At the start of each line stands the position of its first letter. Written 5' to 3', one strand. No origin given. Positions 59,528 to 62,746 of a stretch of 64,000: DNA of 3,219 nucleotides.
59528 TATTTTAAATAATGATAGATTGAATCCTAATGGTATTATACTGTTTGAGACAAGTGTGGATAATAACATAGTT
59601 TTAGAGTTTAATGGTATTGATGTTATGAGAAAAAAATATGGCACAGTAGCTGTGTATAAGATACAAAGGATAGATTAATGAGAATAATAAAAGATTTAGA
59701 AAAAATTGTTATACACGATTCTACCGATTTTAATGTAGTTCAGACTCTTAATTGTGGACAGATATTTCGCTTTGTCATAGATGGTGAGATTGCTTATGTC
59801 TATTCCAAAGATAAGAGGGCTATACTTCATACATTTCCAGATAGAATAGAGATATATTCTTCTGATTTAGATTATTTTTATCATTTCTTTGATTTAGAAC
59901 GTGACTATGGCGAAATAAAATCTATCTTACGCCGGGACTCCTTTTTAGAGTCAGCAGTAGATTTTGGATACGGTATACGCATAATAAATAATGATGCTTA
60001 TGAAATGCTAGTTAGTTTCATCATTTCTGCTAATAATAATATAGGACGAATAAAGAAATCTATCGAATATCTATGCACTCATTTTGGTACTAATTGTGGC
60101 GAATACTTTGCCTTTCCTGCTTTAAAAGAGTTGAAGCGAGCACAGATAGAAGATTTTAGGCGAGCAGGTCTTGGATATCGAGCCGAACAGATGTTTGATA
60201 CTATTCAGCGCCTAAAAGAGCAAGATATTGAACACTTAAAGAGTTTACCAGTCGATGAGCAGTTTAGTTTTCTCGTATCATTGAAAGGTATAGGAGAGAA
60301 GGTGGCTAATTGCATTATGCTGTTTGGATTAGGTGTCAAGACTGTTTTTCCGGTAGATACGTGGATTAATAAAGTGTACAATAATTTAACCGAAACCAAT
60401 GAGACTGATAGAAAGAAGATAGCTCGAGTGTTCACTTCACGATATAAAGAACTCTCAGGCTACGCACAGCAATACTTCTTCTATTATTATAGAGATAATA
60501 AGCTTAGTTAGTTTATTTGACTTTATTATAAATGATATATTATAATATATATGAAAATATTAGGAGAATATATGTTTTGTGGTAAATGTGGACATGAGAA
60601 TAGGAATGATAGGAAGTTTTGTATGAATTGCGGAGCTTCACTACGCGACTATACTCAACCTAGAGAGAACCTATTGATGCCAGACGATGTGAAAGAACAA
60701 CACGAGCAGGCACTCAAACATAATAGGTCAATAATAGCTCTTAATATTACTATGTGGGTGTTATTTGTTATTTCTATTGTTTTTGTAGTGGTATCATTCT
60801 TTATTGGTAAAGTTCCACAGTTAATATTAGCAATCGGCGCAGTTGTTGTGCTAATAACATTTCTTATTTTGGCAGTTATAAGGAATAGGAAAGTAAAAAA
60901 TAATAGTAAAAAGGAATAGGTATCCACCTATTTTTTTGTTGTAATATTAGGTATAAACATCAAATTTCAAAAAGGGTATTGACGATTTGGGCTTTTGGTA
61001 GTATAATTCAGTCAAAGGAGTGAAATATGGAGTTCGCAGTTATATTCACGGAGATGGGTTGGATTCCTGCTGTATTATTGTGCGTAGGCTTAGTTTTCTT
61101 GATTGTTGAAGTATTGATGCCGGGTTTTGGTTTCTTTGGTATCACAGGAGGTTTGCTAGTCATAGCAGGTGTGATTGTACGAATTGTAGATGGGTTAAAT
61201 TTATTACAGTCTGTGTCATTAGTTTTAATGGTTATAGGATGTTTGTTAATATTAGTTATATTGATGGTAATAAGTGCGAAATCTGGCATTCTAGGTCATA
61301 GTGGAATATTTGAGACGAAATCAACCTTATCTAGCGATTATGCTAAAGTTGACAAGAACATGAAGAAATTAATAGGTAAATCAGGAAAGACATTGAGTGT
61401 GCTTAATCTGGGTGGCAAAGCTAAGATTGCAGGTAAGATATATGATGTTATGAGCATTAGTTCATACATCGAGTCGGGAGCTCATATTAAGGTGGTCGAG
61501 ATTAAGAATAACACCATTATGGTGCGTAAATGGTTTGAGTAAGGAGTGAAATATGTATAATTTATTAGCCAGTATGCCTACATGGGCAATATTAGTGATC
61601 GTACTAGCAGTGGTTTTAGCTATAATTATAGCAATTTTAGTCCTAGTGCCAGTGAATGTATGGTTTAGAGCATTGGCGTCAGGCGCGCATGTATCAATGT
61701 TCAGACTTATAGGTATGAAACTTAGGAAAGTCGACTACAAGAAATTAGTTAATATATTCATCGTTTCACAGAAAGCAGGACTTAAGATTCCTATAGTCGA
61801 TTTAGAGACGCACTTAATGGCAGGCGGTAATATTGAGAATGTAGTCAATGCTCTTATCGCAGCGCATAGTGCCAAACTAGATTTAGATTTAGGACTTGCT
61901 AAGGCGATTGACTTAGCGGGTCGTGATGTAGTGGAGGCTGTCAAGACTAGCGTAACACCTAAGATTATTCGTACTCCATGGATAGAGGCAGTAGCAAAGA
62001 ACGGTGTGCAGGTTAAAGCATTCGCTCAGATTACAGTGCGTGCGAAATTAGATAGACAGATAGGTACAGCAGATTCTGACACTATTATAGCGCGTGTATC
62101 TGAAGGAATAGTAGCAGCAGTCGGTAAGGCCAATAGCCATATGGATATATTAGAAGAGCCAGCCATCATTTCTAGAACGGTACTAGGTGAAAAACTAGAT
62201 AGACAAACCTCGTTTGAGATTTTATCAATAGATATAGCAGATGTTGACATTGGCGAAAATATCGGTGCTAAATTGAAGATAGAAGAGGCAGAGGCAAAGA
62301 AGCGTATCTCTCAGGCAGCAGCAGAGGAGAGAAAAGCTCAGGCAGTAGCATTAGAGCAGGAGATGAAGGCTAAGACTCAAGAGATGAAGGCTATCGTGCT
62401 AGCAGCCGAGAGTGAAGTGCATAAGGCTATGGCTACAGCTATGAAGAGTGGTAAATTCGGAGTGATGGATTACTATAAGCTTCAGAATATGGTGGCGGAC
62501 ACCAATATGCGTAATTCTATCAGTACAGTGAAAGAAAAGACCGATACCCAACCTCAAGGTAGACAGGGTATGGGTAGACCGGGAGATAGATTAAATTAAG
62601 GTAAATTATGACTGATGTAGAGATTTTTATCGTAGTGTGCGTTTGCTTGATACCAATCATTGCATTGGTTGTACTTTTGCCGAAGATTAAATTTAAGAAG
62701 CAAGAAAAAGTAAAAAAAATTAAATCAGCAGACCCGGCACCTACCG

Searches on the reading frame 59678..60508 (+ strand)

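Call 56: search_protein_families(library=pfam, proteins=[window:59678-60508:+], max_evalue=0.00001)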
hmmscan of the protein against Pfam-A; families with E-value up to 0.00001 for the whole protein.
window:59678-60508:+ (277 aa): 2 families
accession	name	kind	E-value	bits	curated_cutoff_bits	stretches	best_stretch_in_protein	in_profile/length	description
PF07934.18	OGG_N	-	6e-12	46.2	23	1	13-111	4-115/115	8-oxoguanine DNA glycosylase, N-terminal domain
PF00730.31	HhH-GPD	-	3.3e-07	31.1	26.2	1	112-252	1-102/108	HhH-GPD superfamily base excision DNA repair protein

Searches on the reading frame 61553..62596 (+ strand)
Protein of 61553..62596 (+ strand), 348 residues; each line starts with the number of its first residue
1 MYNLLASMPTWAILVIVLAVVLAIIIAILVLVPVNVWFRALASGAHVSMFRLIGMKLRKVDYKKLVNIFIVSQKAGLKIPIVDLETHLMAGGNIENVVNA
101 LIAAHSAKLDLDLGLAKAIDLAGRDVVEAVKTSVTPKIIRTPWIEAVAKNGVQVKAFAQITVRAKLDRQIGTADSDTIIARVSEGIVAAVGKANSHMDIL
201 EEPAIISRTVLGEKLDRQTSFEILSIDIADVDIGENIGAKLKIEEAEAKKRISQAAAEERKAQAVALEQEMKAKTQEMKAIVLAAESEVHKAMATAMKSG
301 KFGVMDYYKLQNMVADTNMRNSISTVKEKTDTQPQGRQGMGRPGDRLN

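Call 56: search_protein_families(library=pfam, proteins=[window:61553-62596:+], max_evalue=0.00001)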
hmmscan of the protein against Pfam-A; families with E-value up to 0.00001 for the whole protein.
window:61553-62596:+ (348 aa): 1 family
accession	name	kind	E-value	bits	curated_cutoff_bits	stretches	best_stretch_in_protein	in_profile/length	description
PF12127.13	FloA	-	1.4e-127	425.6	34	1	15-325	2-312/314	Flotillin-like protein FloA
